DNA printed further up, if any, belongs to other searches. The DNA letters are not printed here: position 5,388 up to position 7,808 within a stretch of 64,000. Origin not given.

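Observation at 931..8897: Uncharacterised five-gene GHKL-ATPase cassette translationally welded to an HpaII-like R-M pair and a HEPN-like gene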

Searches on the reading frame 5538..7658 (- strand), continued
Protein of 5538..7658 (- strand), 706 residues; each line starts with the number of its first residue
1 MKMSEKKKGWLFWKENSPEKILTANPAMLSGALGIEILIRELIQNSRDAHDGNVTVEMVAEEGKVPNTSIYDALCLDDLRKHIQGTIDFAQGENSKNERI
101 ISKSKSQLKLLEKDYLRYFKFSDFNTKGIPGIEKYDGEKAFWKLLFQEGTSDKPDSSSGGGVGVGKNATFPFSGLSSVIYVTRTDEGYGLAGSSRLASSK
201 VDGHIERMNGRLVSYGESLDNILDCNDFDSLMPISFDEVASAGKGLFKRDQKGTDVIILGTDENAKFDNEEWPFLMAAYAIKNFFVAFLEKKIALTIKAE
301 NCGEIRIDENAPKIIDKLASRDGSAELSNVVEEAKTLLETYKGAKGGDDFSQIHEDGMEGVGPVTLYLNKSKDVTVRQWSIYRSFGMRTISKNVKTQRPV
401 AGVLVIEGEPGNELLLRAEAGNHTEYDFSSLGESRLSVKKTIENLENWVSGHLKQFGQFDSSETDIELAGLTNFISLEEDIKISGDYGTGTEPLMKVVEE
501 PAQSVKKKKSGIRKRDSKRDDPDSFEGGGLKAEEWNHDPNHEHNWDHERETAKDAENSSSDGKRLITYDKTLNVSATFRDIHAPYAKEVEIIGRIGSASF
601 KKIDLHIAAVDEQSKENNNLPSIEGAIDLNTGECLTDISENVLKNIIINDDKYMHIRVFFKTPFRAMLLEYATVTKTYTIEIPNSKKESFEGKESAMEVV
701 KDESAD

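Call 42: search_protein_families(library=pfam, proteins=[L008:1561-2859:+, L008:339-1445:+, L012:8634-9899:+, L012:13568-14800:+, L015:3424-4668:+, L007:7757-8974:+, L004:12626-14257:+, L004:14303-16627:+, L013:13090-14376:+, L014:12545-14251:+], max_evalue=0.01)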
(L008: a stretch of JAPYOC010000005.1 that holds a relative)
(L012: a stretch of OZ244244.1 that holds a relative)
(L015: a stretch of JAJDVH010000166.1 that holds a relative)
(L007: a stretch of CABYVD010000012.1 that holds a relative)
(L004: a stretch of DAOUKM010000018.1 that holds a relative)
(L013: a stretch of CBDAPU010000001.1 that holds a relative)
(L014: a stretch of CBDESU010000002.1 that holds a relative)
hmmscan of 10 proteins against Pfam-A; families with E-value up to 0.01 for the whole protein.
L008:1561-2859:+ (432 aa): 0 families

L008:339-1445:+ (368 aa): 1 family
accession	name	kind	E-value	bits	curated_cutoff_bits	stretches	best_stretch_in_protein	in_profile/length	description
PF13391.12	HNH_2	-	1.2e-10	41.5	21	1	254-307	1-65/66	HNH endonuclease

L012:8634-9899:+ (421 aa): 0 families

L012:13568-14800:+ (410 aa): 3 families
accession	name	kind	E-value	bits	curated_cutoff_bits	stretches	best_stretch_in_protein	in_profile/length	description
PF03235.19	GmrSD_N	-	3.6e-19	70.1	33.2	1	23-155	14-197/199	GmrSD restriction endonuclease, N-terminal domain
PF01844.29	HNH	-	4.1e-12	46.5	21.4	1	365-409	1-46/47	HNH endonuclease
PF14279.12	HNH_5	-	4.1e-10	39.9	27.5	1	365-409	1-45/56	HNH endonuclease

L015:3424-4668:+ (414 aa): 0 families

L007:7757-8974:+ (405 aa): 0 families

L004:12626-14257:+ (543 aa): 2 families
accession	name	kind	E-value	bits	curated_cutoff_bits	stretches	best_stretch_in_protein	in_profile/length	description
PF19866.4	DUF6339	-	1.4e-25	90.5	23.2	1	80-246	8-173/175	Family of unknown function (DUF6339)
PF01507.26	PAPS_reduct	-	0.0013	19.2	22.5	1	276-389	5-98/175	Phosphoadenosine phosphosulfate reductase domain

L004:14303-16627:+ (774 aa): 2 families
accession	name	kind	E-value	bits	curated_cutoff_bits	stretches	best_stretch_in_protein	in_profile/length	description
PF03235.19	GmrSD_N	-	4.3e-27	96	33.2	1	28-339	11-196/199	GmrSD restriction endonuclease, N-terminal domain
PF07510.16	GmrSD_C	-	3.2e-11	43.7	23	1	637-761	50-137/138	GmrSD restriction endonucleases, C-terminal domain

L013:13090-14376:+ (428 aa): 2 families
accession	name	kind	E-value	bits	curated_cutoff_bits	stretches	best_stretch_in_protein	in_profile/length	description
PF01546.33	Peptidase_M20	-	1.1e-12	48.7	24.6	1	87-420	1-204/206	Peptidase family M20/M25/M40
PF07687.19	M20_dimer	-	6.6e-10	39.3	21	1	208-316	3-100/107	Peptidase dimerisation domain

L014:12545-14251:+ (568 aa): 1 family
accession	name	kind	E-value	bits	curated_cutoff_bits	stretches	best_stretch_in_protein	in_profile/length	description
PF19866.4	DUF6339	-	3.1e-17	63.3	23.2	1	86-273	7-173/175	Family of unknown function (DUF6339)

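Call 43: search_protein_families(library=padloc, proteins=[L008:1561-2859:+, L012:8634-9899:+, L012:13568-14800:+, L015:3424-4668:+, L004:12626-14257:+, L004:14303-16627:+, L013:13090-14376:+, L014:12545-14251:+, L012:11834-12694:+, L012:12694-13557:+], max_evalue=0.001)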
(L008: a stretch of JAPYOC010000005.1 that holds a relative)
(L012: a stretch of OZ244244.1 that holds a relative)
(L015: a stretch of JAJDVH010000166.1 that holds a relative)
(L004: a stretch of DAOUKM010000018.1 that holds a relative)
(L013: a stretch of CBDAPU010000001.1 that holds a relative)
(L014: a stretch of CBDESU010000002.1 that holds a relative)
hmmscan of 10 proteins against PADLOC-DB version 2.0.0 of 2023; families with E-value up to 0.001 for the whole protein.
L008:1561-2859:+ (432 aa): 1 family
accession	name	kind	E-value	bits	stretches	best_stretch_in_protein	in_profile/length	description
PDLC02782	SspD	-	0.00042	18.1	0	150-179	76-105/277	SspD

L012:8634-9899:+ (421 aa): 1 family
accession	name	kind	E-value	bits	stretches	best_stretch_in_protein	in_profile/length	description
PDLC02782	SspD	-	1.6e-05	22.8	0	115-152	66-104/277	SspD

L012:13568-14800:+ (410 aa): 7 families
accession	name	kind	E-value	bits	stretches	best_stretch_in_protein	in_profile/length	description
PDLC03877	NsnA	-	3.6e-31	106.8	1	9-240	52-282/385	-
PDLC03418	REase_II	-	2e-21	74.5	2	16-155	28-157/372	Type II restriction enzyme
PDLC04027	PD-T4-2_A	-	2.1e-13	48.1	1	18-240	50-287/363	-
PDLC03478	REase_II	-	9.3e-07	26.8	1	349-407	96-158/219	Type II restriction enzyme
PDLC04151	HEC-05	-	8.6e-05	19.4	0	24-50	43-69/600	-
PDLC02859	DpdF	-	0.00024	17.7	1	358-405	3-50/545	DpdF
PDLC03431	REase_II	-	0.00096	16.7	0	379-407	178-206/246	Type II restriction enzyme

L015:3424-4668:+ (414 aa): 1 family
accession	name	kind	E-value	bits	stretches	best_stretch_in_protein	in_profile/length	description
PDLC02782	SspD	-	1.5e-09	35.9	0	118-153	69-105/277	SspD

L004:12626-14257:+ (543 aa): 5 families
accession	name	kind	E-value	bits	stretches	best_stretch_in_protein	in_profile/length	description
PDLC04586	PDC-M33C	-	6.2e-24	82.8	1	10-254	6-243/247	-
PDLC02782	SspD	-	1.1e-15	56.1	1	275-491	4-200/277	SspD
PDLC04585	PDC-M33C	-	8e-14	49.9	1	82-255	75-254/346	-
PDLC04584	PDC-M33C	-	5.2e-12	43.8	1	9-250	7-242/250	-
PDLC04587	PDC-M33C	-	4.6e-10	37.3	1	10-250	6-242/312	-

L004:14303-16627:+ (774 aa): 33 families (the best 25 are shown)
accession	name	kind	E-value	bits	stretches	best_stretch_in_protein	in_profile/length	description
PDLC02786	SspE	-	1.2e-236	785.8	1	5-771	2-765/766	SspE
PDLC02792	SspE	-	2.2e-172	573.3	1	5-771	2-771/771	SspE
PDLC02789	SspE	-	5.9e-112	373.5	1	21-771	13-749/749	SspE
PDLC02783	SspE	-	4.8e-103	343.9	2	125-770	155-792/793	SspE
PDLC02791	SspE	-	1e-68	230.3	1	7-771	1-774/775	SspE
PDLC02790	SspE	-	4.7e-51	171.7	2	292-771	275-776/776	SspE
PDLC02784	SspE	-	8e-45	151.5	1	92-771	51-713/714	SspE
PDLC02787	SspE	-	7.7e-38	128.3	2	290-770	276-726/727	SspE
PDLC04154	HEC-06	-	1.5e-30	104.4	3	27-126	22-109/569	-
PDLC04155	HEC-06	-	1.8e-30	104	3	28-137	20-118/562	-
PDLC04157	HEC-06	-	9.2e-30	101.7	3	28-129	22-112/558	-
PDLC02785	SspE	-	3.9e-29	99.5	2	28-414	20-405/785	SspE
PDLC02695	Orf5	-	2.6e-28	96.8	2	27-137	18-126/601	Orf5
PDLC02687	Orf5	-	1.4e-26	91.4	2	24-115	14-92/543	Orf5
PDLC02693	Orf5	-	2.1e-21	74.6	1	27-120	7-94/543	Orf5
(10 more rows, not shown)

L013:13090-14376:+ (428 aa): 0 families

L014:12545-14251:+ (568 aa): 2 families
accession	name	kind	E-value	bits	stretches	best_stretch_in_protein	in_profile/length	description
PDLC04586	PDC-M33C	-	1.2e-16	58.9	1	10-281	3-243/247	-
PDLC02782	SspD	-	4.6e-15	54.1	1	301-518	3-200/277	SspD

L012:11834-12694:+ (286 aa): 0 families

L012:12694-13557:+ (287 aa): 0 families

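Call 45: search_protein_families(library=padloc, proteins=[L004:9902-11770:+, L004:11767-12618:+, L004:9334-9909:+, L014:9890-11725:+, L014:11722-12561:+, L006:9908-11791:+, L006:11742-12620:+, L006:12624-13421:+, L012:9887-11830:+, L015:4674-6530:+], max_evalue=0.01)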
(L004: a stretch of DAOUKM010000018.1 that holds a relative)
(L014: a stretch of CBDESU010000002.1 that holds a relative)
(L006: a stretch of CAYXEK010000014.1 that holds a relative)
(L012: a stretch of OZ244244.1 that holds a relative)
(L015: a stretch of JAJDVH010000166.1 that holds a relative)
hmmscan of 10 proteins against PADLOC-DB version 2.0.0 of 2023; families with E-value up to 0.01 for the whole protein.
L004:9902-11770:+ (622 aa): 1 family
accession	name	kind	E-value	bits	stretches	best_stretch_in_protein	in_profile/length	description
PDLC04582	PDC-M33A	-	2.4e-69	232.6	1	5-465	4-444/627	-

L004:11767-12618:+ (283 aa): 1 family
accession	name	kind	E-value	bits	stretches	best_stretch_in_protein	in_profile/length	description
PDLC04583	PDC-M33B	-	6.3e-28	96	1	6-270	5-273/289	-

L004:9334-9909:+ (191 aa): 0 families

L014:9890-11725:+ (611 aa): 1 family
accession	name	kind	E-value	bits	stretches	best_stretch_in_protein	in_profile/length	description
PDLC04582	PDC-M33A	-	3.8e-84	281.5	2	4-473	1-451/627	-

L014:11722-12561:+ (279 aa): 1 family
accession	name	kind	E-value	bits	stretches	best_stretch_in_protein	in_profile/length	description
PDLC04583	PDC-M33B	-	3.7e-29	100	1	7-270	7-277/289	-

L006:9908-11791:+ (627 aa): 1 family
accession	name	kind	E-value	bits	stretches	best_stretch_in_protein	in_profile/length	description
PDLC04582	PDC-M33A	-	6e-143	475.8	1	2-626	4-625/627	-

L006:11742-12620:+ (292 aa): 1 family
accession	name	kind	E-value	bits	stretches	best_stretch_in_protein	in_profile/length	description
PDLC04583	PDC-M33B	-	9.9e-60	200.3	1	14-287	1-282/289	-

L006:12624-13421:+ (265 aa): 4 families
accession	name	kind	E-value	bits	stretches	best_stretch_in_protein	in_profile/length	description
PDLC04586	PDC-M33C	-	3.2e-60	201.7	1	6-252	3-243/247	-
PDLC04584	PDC-M33C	-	1.9e-28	97.6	1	7-250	6-244/250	-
PDLC04587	PDC-M33C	-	3e-24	83.9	1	6-244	3-238/312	-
PDLC04585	PDC-M33C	-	1.5e-20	72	1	73-256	72-257/346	-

L012:9887-11830:+ (647 aa): 1 family
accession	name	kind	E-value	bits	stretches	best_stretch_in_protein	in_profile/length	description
PDLC04582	PDC-M33A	-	9e-29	98.6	1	39-460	35-432/627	-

L015:4674-6530:+ (618 aa): 1 family
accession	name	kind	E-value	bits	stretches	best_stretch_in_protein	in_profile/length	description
PDLC04582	PDC-M33A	-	2.4e-23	80.7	1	31-286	36-288/627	-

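Call 47: search_protein_families(library=padloc, proteins=[L004:7614-9506:-, L004:6816-7610:-, L004:5821-6819:-, L004:4509-5429:-, L005:8215-9198:-, L005:5752-7212:-, L005:3983-5755:-, L014:14582-15892:+, L014:16082-18235:+, L005:16609-18774:+], max_evalue=0.001)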
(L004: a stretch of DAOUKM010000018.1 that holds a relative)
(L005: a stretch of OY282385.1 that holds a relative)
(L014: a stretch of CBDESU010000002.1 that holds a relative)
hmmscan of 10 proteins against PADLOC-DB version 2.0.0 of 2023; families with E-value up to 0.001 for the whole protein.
L004:7614-9506:- (630 aa): 1 family
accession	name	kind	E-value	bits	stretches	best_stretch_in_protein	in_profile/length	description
PDLC04582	PDC-M33A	-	1e-24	85.2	1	31-409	34-381/627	-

L004:6816-7610:- (264 aa): 0 families

L004:5821-6819:- (332 aa): 0 families

L004:4509-5429:- (306 aa): 8 families
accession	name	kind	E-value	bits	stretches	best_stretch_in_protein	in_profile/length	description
PDLC03657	mREase_IV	-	7.5e-69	230.4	1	1-303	1-315/317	Type IV methyl-directed restriction enzyme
PDLC04796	PDC-S02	-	1.7e-25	87.8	1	138-304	217-381/390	-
PDLC04819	PDC-S02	-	1.6e-20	71.6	1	130-280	161-307/334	-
PDLC04806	PDC-S02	-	6.7e-19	66.3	1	152-282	173-303/324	-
PDLC04815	PDC-S02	-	4e-12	44.1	1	112-257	157-299/346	-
PDLC03663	mREase_IV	-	5.1e-10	36.6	1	162-278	410-522/544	Type IV methyl-directed restriction enzyme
PDLC00631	ZorD1|ZorD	-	5e-05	19.3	1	158-284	942-1065/1071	"SWI2/SNF2 helicase, Mrr-like nuclease"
PDLC00628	ZorD1|ZorD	-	0.00027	16.7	1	139-219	1000-1078/1171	"SWI2/SNF2 helicase, Mrr-like nuclease"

L005:8215-9198:- (327 aa): 1 family
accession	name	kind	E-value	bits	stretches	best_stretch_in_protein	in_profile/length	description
PDLC00733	Effector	-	9.1e-11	39.2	1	204-310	261-364/388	TIR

L005:5752-7212:- (486 aa): 0 families

L005:3983-5755:- (590 aa): 0 families

L014:14582-15892:+ (436 aa): 1 family
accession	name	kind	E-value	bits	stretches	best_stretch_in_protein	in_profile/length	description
PDLC02658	DndB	-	2e-20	71.1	1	5-397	7-350/356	DndB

L014:16082-18235:+ (717 aa): 0 families

L005:16609-18774:+ (721 aa): 10 families
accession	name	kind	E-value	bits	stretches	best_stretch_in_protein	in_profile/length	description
PDLC02707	PbeA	-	1.9e-170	566.7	1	9-702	6-666/672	PbeA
PDLC02704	PbeA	-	8.1e-151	501.8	1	9-702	5-679/682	PbeA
PDLC02706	PbeA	-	9.1e-100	333.3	2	290-703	286-710/722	PbeA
PDLC02703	PbeA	-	8.4e-67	224.1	1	8-671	4-616/626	PbeA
PDLC02705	PbeA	-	6.4e-48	161.4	2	278-672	253-636/691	PbeA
PDLC03047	REase_I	-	1e-07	28.1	1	407-503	459-553/1107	Type I restriction enzyme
PDLC03051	REase_MTase_I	-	1.2e-07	27.2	1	616-673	560-617/1591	Type I restriction enzyme-methyltransferase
PDLC03597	REase_MTase_IIG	-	2.8e-07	26.5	1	614-672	553-611/1646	Type IIG restriction enzyme-methyltransferase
PDLC03659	mREase_IV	-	7e-07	25.5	0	605-669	502-566/945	Type IV methyl-directed restriction enzyme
PDLC03658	mREase_IV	-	1.1e-05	21.3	0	602-669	491-558/953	Type IV methyl-directed restriction enzyme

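Call 81: find_related_loci(query=A9, collection=metagenome_contigs, flank=7000)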
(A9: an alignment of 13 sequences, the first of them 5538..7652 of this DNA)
Query A9 (704 aa) in metagenome_contigs; peptide patterns used: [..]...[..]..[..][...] (x = any residue, [..] = any of these).
600 stretches matched a pattern (row limit reached: there are more); 9 encode a relative of the query (tblastn E <= 1e-3); 9 distinct loci.
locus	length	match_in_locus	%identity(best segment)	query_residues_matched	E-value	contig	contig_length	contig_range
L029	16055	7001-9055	44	1-702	2e-166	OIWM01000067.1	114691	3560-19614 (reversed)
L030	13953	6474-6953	32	34-201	6e-10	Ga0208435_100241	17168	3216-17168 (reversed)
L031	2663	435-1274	28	32-326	2e-9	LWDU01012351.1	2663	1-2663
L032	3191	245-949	26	37-295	5e-9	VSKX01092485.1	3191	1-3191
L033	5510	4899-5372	29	34-199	8e-8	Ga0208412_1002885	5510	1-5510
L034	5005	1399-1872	30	34-199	8e-8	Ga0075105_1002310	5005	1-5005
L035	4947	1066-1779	27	34-295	2e-6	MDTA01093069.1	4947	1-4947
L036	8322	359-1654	24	35-479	3e-6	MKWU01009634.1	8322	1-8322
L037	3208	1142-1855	25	34-295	1e-5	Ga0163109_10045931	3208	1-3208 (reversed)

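Call 82: search_dna_similar(query=L006:9908-11791:+, collection=plasmids, mode=protein, max_rows=30, max_evalue=0.00001)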
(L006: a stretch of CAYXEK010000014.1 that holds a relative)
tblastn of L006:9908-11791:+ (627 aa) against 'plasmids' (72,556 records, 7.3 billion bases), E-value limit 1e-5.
Records with a match: 21; places in all: 21; records where one place covers at least 80% of the query: 0.
Best place of each record, by identity: <60% 21.
By first word of the organism name: Ligilactobacillus 9; Lactococcus 6; Priestia 2; Deinococcus 1; Arthrobacter 1; Paenarthrobacter 1; Planococcus 1.
By predicted mobility (MOB-suite, as given by PLSDB): mobilizable 9; non-mobilizable 6; conjugative 6.
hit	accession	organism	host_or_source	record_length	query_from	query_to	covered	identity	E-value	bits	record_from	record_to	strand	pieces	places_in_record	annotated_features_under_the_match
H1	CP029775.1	Deinococcus actinosclerus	mixed culture,wastewater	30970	1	427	68%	35.8%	6e-54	206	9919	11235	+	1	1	hypothetical protein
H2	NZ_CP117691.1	Priestia megaterium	ginseng,Single cell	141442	3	421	67%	32.6%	6e-56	213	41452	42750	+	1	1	hypothetical protein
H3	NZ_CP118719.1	Priestia aryabhattai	Pure isolate,Tap water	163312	3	421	67%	32.6%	7e-56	212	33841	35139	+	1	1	hypothetical protein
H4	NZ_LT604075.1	Ligilactobacillus salivarius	-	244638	3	423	67%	30.6%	5e-42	171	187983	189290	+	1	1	hypothetical protein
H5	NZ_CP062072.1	Ligilactobacillus salivarius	swine,cell culture,feces,feces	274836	3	423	67%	30.4%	1e-41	170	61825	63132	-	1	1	hypothetical protein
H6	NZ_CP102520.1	Ligilactobacillus salivarius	Homo sapiens,Cell culture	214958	3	423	67%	30.4%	1e-41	169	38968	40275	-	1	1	hypothetical protein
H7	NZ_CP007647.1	Ligilactobacillus salivarius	swine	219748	3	423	67%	30.4%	1e-41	169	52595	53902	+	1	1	hypothetical protein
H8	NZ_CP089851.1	Ligilactobacillus salivarius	Pig,faecal sample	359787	3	423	67%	30.4%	2e-41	169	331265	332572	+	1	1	hypothetical protein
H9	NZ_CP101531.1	Ligilactobacillus salivarius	Xinyang black-feather laying hens,mixed ...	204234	3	423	67%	30.4%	4e-41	168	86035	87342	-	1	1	hypothetical protein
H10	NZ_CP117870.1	Arthrobacter agilis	cell culture,Middle part of the water ...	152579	2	421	67%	30.0%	8e-23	111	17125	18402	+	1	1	hypothetical protein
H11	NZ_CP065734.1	Lactococcus lactis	-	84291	3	403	64%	31.3%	5e-43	174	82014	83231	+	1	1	hypothetical protein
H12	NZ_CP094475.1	Lactococcus lactis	kefir grains,pure culture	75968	3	403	64%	31.3%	6e-43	174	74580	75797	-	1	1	hypothetical protein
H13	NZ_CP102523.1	Lactococcus lactis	Homo sapiens,Cell culture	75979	3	403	64%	31.3%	6e-43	174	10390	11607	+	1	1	hypothetical protein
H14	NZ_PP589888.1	Lactococcus sp.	Bacterial culture,Dairy environment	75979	3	403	64%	31.3%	6e-43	174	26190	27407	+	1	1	hypothetical protein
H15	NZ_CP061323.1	Lactococcus lactis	butter,butter starter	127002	3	403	64%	31.3%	6e-43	174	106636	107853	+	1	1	hypothetical protein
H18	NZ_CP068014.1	Paenarthrobacter ureafaciens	cell culture,in the nicotine environment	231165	15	433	67%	29.8%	1e-25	120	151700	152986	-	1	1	hypothetical protein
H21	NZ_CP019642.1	Planococcus lenghuensis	whole organism,crude oil-contamination ...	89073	1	377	60%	28.5%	1e-32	142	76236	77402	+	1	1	hypothetical protein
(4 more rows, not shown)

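Call 83: get_annotated_region(hit=H11, flank=7000)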
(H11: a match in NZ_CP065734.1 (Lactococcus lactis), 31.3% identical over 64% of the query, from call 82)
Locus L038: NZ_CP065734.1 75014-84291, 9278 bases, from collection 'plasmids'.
description: Lactococcus lactis strain FDAARGOS_866 plasmid unnamed4, complete sequence
organism: Lactococcus lactis (NCBI taxid 1358)
taxonomy: Bacteria; Bacillota; Bacilli; Lactobacillales; Streptococcaceae; Lactococcus; Lactococcus lactis
host: -; source: -; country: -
typing (MOB-suite, as given by PLSDB): mobilizable; replicon rep_cluster_2422; relaxase MOB_Unknown
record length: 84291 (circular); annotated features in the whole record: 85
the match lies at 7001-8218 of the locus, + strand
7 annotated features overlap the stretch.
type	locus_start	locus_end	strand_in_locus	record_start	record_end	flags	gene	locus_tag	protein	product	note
CDS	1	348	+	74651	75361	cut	-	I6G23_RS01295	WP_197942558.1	hypothetical protein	-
CDS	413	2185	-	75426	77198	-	-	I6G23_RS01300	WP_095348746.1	AlwI family type II restriction endonuclease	-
CDS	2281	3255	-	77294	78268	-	-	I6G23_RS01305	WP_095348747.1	Dam family site-specific DNA-(adenine-N6)-methyltransferase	GO:0006306 - DNA methylation [Evidence IEA]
CDS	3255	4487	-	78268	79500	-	-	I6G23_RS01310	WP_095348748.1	DNA adenine methylase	GO:0032775 - DNA methylation on adenine [Evidence IEA]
CDS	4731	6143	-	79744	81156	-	-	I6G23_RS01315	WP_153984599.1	protein kinase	GO:0006468 - protein phosphorylation [Evidence IEA]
CDS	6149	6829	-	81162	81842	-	-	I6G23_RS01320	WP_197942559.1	IS6 family transposase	-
CDS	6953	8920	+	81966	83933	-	-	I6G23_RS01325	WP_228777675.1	hypothetical protein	-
